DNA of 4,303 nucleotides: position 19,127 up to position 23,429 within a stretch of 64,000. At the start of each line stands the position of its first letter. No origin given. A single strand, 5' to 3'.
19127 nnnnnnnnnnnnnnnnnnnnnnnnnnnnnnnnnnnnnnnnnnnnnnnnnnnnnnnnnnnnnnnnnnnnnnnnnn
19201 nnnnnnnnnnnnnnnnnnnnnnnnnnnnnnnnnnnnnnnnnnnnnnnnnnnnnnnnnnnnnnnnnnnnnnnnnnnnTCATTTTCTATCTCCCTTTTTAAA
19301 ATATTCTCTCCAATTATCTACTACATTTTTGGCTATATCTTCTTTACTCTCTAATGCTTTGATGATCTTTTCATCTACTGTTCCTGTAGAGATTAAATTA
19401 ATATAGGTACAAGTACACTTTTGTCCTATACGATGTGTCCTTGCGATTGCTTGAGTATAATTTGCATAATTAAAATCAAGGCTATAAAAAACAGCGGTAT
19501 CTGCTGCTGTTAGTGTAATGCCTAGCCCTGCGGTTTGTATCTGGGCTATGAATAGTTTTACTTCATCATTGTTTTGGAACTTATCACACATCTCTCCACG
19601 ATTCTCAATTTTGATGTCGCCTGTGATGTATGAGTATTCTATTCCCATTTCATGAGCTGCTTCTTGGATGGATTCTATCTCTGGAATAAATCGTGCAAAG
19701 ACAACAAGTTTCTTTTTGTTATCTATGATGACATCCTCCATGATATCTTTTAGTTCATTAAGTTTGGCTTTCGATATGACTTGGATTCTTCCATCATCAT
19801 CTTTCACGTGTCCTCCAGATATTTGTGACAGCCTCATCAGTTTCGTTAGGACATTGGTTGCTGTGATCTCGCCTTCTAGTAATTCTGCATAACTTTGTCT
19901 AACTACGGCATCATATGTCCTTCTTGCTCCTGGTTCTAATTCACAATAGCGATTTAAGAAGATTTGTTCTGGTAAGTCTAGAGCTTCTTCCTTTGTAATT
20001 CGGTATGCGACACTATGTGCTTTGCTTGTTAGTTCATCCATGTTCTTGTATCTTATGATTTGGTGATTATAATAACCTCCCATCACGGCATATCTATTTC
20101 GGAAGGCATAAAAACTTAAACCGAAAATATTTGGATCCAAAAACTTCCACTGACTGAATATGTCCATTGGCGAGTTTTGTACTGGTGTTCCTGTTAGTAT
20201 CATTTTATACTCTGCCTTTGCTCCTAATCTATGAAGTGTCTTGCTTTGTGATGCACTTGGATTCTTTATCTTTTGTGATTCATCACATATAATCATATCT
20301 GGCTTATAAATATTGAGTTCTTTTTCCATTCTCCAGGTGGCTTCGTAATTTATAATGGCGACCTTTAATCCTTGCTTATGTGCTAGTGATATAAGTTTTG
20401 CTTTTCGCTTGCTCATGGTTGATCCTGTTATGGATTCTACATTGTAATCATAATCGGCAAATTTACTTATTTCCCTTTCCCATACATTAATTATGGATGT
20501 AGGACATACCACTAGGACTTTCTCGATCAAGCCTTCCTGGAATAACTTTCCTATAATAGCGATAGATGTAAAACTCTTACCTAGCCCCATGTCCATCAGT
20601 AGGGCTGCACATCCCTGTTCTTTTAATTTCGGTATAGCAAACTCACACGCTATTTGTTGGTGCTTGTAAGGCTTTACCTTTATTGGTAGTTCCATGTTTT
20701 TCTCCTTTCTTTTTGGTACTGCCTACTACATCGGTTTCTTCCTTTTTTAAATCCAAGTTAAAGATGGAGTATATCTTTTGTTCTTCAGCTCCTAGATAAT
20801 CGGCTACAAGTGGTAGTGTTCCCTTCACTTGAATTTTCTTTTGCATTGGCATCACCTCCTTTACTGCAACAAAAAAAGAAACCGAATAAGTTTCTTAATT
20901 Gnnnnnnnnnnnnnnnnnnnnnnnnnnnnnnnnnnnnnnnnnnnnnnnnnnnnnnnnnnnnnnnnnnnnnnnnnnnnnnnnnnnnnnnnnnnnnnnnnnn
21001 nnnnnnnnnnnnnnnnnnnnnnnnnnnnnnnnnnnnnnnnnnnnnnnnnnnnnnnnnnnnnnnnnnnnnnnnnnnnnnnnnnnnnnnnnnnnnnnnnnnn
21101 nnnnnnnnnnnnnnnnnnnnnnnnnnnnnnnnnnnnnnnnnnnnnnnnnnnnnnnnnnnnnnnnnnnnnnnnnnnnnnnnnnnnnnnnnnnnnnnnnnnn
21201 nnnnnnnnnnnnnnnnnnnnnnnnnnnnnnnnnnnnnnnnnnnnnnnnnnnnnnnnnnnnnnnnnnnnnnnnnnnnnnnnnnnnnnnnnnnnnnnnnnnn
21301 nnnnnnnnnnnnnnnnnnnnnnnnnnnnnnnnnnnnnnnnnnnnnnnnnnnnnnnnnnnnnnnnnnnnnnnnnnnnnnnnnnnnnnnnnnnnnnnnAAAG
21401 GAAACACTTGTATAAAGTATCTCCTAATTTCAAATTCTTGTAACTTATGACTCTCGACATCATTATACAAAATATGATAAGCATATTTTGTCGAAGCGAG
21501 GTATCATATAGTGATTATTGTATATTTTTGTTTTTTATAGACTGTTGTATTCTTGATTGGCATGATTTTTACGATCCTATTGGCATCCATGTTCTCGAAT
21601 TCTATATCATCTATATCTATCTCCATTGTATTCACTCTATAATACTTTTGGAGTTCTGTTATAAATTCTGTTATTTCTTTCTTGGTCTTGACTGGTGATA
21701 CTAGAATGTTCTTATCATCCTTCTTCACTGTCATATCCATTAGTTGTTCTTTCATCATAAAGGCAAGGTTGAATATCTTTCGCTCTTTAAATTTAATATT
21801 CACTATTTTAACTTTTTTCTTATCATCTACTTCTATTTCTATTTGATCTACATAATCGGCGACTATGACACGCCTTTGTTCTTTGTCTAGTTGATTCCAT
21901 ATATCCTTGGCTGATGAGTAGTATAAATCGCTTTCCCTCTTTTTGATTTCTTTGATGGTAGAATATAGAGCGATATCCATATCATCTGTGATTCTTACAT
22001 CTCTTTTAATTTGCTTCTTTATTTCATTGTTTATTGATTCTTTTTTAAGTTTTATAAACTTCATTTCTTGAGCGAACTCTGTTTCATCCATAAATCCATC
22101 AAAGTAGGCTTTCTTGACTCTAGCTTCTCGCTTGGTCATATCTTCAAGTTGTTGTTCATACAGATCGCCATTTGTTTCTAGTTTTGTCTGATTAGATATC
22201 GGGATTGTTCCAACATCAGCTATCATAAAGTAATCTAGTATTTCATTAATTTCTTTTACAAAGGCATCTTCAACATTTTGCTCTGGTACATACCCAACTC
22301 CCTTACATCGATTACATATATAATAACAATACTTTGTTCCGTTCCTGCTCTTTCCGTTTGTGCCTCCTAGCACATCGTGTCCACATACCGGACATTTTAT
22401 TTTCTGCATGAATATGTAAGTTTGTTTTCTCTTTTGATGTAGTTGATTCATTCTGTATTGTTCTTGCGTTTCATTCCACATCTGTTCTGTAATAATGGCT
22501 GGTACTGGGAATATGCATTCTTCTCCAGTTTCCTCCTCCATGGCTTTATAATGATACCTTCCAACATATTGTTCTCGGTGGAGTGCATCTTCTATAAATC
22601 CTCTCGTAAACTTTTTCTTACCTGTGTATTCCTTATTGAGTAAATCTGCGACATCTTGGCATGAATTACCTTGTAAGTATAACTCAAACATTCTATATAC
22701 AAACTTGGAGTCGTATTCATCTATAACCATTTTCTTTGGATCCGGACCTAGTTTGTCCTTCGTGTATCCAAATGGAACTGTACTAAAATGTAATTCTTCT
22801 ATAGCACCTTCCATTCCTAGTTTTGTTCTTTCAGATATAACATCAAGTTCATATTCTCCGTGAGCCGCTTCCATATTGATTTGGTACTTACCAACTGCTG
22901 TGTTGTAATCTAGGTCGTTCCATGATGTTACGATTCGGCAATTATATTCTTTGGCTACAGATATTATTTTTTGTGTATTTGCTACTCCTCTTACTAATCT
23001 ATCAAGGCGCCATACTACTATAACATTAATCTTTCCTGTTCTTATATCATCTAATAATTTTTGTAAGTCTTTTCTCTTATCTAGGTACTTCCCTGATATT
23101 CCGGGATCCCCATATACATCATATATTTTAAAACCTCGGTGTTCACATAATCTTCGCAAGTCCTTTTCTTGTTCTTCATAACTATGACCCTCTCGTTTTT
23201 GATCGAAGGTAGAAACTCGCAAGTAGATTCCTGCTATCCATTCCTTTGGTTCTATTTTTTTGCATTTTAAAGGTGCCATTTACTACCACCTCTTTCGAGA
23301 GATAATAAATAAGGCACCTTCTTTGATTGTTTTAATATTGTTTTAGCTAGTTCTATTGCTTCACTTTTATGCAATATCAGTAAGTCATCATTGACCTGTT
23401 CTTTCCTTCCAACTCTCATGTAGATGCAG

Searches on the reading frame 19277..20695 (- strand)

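Call 26: search_protein_families(library=pfam, proteins=[window:19277-20695:-], max_evalue=0.00001)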
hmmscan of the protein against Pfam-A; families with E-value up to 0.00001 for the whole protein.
window:19277-20695:- (472 aa): 3 families
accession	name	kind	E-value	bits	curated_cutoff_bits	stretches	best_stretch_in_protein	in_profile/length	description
PF00176.29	SNF2-rel_dom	-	6.7e-37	127.6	24.9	1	12-292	1-284/290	SNF2-related domain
PF00271.37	Helicase_C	-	3.5e-20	72.8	23.5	1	313-424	4-110/110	Helicase conserved C-terminal domain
PF04851.21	ResIII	-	7.8e-13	49.1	22.5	1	7-171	2-162/164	Type III restriction enzyme, res subunit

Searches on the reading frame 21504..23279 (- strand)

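Call 26: search_protein_families(library=pfam, proteins=[window:21504-23279:-], max_evalue=0.00001)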
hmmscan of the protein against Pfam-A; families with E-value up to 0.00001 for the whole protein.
window:21504-23279:- (591 aa): 2 families
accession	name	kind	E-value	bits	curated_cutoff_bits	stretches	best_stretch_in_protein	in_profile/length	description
PF00239.26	Resolvase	-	5.5e-31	108.1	23.3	1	18-159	3-139/145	Resolvase, N terminal domain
PF07508.19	Recombinase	-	3.2e-12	47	21.1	1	191-276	4-100/102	Recombinase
